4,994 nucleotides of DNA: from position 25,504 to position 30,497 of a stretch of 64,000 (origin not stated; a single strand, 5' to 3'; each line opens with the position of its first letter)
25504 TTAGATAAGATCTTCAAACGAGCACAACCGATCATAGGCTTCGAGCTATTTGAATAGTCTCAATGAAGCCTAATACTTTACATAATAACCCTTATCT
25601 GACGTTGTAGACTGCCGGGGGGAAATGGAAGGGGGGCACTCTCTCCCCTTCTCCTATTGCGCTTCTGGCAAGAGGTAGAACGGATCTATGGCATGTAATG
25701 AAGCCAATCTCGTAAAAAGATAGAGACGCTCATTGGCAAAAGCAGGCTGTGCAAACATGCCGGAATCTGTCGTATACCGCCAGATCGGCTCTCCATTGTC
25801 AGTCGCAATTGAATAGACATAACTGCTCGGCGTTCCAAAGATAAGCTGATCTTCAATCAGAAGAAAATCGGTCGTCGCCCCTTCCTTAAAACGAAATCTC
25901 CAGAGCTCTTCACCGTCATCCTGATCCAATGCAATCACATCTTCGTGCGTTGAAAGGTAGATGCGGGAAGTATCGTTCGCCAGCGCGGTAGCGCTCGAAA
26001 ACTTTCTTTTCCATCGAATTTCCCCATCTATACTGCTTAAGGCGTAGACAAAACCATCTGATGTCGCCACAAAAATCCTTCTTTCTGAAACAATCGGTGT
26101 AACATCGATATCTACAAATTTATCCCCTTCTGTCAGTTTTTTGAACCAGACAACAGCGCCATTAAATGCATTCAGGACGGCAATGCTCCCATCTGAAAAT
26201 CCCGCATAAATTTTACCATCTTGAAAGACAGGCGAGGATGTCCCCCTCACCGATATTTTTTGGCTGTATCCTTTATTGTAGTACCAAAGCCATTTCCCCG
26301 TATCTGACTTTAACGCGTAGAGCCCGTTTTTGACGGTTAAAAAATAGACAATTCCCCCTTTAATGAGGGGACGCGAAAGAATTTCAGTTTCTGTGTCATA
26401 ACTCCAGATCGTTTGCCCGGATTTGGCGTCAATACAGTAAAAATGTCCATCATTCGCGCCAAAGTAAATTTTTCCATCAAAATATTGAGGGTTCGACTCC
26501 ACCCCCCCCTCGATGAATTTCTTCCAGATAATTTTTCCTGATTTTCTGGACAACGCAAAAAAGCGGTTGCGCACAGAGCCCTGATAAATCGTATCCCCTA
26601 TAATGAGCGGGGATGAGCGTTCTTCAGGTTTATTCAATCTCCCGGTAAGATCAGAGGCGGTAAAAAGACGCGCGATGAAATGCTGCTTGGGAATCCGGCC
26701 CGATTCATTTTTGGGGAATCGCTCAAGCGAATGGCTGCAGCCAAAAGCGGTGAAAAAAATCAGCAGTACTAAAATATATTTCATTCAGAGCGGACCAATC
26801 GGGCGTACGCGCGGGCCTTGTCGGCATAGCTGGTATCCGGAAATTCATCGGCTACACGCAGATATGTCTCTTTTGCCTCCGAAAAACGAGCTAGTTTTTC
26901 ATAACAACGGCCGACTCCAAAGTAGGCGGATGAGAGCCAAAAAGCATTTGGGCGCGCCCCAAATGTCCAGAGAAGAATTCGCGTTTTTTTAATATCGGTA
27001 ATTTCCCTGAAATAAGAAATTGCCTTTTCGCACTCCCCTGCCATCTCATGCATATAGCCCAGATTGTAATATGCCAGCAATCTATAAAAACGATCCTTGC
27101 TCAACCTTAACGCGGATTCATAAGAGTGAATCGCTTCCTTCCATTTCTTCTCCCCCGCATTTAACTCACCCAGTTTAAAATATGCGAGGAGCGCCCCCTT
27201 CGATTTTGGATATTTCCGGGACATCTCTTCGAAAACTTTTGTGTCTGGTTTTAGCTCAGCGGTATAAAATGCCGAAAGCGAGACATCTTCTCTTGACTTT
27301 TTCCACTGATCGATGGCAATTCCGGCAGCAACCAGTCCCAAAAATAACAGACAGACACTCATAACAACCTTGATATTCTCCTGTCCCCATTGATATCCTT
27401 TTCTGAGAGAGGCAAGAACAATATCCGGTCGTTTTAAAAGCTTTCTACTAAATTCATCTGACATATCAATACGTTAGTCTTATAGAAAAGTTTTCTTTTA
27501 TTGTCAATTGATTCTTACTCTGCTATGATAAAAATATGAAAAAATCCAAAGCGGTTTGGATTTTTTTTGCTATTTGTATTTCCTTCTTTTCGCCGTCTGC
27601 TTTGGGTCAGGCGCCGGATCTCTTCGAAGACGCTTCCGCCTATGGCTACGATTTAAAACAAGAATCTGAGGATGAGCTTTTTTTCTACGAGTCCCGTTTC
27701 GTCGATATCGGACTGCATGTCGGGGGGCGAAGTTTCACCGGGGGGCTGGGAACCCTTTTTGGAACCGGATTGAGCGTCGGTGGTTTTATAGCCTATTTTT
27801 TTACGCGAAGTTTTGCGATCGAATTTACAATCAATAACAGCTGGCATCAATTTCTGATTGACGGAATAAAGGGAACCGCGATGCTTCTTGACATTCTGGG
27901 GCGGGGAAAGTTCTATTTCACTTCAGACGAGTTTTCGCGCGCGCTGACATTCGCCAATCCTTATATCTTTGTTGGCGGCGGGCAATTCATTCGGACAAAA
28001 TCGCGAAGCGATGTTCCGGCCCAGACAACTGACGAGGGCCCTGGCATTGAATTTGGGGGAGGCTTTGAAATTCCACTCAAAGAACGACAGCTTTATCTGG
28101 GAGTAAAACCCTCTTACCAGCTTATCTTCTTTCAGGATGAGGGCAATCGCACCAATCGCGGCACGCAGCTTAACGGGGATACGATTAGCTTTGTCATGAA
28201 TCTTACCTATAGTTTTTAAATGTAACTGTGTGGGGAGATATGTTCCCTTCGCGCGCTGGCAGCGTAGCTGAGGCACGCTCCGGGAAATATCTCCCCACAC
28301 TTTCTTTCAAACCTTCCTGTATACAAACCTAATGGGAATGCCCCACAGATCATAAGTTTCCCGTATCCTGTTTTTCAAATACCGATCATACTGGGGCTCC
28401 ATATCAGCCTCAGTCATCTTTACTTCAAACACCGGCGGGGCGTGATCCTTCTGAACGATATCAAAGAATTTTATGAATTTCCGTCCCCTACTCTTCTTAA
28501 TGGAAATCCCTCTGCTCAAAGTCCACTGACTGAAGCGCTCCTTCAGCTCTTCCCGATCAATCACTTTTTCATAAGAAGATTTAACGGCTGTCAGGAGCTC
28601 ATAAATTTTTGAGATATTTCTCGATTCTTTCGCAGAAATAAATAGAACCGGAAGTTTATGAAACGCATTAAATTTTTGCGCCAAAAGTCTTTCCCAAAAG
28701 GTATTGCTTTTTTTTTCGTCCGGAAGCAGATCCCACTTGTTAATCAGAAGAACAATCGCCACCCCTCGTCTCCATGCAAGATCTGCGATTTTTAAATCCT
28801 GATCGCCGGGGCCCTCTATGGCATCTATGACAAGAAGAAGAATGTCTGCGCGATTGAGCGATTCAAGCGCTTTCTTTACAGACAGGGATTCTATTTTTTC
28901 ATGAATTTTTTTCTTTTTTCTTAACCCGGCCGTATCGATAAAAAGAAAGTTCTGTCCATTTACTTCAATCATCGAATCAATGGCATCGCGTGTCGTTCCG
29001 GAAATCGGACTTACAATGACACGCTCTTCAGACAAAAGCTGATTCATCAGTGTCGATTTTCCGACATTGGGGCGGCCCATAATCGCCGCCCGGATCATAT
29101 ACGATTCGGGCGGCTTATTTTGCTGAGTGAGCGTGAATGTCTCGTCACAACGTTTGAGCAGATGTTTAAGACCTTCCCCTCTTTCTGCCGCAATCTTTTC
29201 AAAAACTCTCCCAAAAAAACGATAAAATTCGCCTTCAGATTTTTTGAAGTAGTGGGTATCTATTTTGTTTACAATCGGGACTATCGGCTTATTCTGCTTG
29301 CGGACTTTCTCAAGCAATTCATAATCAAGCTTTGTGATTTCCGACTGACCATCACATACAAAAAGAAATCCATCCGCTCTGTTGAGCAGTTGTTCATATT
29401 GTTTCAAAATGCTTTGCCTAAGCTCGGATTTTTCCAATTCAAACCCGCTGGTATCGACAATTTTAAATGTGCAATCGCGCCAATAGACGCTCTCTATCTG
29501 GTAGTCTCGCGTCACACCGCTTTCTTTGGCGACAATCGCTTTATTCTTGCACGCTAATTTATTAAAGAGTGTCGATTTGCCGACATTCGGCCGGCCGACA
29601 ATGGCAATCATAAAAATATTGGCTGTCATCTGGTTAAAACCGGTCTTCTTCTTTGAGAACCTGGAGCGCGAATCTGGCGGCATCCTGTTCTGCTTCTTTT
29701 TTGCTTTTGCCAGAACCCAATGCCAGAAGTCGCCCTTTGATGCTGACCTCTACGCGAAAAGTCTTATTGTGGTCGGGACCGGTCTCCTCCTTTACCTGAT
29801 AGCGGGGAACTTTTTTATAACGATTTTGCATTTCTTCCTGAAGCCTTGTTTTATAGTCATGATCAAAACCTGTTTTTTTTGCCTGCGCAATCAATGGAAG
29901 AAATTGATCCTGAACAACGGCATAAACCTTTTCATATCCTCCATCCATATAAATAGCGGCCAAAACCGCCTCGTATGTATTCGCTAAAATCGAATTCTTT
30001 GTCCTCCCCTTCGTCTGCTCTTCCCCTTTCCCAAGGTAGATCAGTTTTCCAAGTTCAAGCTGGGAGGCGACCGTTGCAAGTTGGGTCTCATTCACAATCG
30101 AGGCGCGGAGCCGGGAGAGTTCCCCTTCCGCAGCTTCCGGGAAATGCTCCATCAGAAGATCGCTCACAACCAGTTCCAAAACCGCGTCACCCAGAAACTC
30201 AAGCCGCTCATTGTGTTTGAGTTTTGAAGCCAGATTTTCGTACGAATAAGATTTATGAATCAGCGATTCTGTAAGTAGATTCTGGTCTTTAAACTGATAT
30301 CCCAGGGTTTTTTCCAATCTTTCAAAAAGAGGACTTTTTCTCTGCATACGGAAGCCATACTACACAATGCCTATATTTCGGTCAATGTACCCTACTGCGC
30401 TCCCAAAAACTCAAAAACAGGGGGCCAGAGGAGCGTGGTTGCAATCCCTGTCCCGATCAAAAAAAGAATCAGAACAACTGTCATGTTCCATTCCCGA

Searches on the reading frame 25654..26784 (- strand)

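Call 62: search_protein_families(library=pfam, proteins=[window:25654-26784:-], max_evalue=0.0001)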
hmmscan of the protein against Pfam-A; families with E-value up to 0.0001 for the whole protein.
window:25654-26784:- (376 aa): 5 families
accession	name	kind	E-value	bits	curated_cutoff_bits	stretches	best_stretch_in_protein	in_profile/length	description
PF13360.13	PQQ_2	-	9e-46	156.8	27.6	2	99-296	29-232/233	Outer membrane protein assembly factor BamB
PF13570.13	Beta-prop_ACSF4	-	3e-41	142.3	133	2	57-217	7-173/329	Beta-alanine-activating enzyme, beta-propeller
PF01011.28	PQQ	-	2.4e-23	83.2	26.7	0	95-133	49-87/595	Glucose/ethanol/alcohol dehydrogenase, beta-propeller domain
PF25293.1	Beta-prop_EMC1_N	-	9.3e-09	35.7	34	0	270-346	29-110/219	EMC1 N-terminal beta-propeller domain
PF25292.1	Beta-prop_CGLA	-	5e-06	26.6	26.8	0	199-264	9-73/316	Lambda-carrageenase beta-propeller domain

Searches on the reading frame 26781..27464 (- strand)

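Call 62: search_protein_families(library=pfam, proteins=[window:26781-27464:-], max_evalue=0.0001)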
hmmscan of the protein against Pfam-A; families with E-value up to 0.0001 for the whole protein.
window:26781-27464:- (227 aa): 9 families
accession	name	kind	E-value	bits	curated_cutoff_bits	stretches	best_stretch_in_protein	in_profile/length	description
PF13424.12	TPR_12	-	7e-13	49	30.1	1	93-160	4-76/77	Tetratricopeptide repeat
PF13174.12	TPR_6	-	3.4e-12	46.6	26.3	0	180-211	2-33/33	Tetratricopeptide repeat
PF07719.23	TPR_2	-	5.8e-12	45.2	27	0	94-124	3-33/34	Tetratricopeptide repeat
PF00515.34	TPR_1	-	3.9e-11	42.7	27.8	0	94-122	3-31/34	Tetratricopeptide repeat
PF13181.12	TPR_8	-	8.9e-09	35.3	25.7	0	179-206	2-29/34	Tetratricopeptide repeat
PF13428.12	TPR_14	-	1.3e-08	35.1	23.5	0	180-219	3-42/44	Tetratricopeptide repeat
PF13432.12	TPR_16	-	2.3e-07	31.6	32.7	0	107-157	12-59/65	Tetratricopeptide repeat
PF13176.12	TPR_7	-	1.9e-06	28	27.9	0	106-125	13-32/36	Tetratricopeptide repeat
PF14559.12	TPR_19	-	2.2e-06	28.3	25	0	181-219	28-66/68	Tetratricopeptide repeat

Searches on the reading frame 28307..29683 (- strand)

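Call 62: search_protein_families(library=pfam, proteins=[window:28307-29683:-], max_evalue=0.0001)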
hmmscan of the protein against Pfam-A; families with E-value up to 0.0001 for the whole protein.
window:28307-29683:- (458 aa): 18 families
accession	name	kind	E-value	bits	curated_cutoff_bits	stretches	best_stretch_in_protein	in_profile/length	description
PF01926.29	MMR_HSR1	-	4.7e-55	185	21.9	2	199-316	2-113/113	50S ribosome-binding GTPase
PF00009.33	GTP_EFTU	-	1.6e-26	93.5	26.5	2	198-366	5-184/188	Elongation factor Tu GTP binding domain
PF02421.24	FeoB_N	-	7.2e-23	81.3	27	2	25-176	2-153/156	Ferrous iron transport protein B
PF03193.22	RsgA_GTPase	-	5.3e-13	49.6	30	0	199-255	109-169/174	RsgA GTPase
PF00350.29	Dynamin_N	-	1.1e-11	45.5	27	0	66-140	96-167/168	Dynamin family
PF04548.22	AIG1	-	1.4e-11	44.5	27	1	26-129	3-109/212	AIG1 family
PF14714.11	KH_dom-like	-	1.6e-10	41.6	27.3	1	379-456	6-81/81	KH-domain-like of EngA bacterial GTPase enzymes, C-terminal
PF00071.28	Ras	-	2e-08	34.4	21.6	0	26-145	2-118/162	Ras family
PF00025.27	Arf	-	2.1e-08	34.3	22.3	0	24-145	15-129/174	ADP-ribosylation factor family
PF08477.19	Roc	-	6.7e-08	33.2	27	0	26-142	2-119/119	Ras of Complex, Roc, domain of DAPkinase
PF09439.16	SRPRB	-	8.6e-08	32.2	25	0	26-112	6-82/178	Signal recognition particle receptor beta subunit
PF13401.12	AAA_22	-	1e-07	32.8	27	0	200-349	9-121/130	AAA domain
PF13479.12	AAA_24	-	1.1e-05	25.8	27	0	25-69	4-49/195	AAA domain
PF00625.27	Guanylate_kin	-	2.7e-05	24.4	25.2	0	201-267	7-72/182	Guanylate kinase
PF03266.21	NTPase_1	-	2.8e-05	24.5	23.9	0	26-57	2-33/168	NTPase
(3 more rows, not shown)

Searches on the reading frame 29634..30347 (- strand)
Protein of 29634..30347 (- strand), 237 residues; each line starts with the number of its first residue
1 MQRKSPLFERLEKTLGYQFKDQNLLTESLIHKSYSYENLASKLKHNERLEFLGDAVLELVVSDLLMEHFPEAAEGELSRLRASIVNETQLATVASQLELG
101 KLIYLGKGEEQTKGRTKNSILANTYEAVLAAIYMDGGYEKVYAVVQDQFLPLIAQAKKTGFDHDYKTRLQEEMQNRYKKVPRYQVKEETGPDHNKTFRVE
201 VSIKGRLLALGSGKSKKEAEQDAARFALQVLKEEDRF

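Call 62: search_protein_families(library=pfam, proteins=[window:29634-30347:-], max_evalue=0.0001)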
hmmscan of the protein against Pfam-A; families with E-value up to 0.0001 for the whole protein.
window:29634-30347:- (237 aa): 4 families
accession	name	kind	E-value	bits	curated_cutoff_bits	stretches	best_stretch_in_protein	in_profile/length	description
PF14622.11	Ribonucleas_3_3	-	1.9e-40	138.4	35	1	21-151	1-126/128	Ribonuclease-III-like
PF00636.31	Ribonuclease_3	-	2e-24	86.7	27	1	47-137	1-102/102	Ribonuclease III domain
PF00035.32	dsrm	-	1.8e-18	67.3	23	1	165-231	1-66/66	Double-stranded RNA binding motif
PF22935.1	RM44_endonuclase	-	3.7e-08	34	27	1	16-132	14-139/139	Large ribosomal subunit protein mL44, endonuclease domain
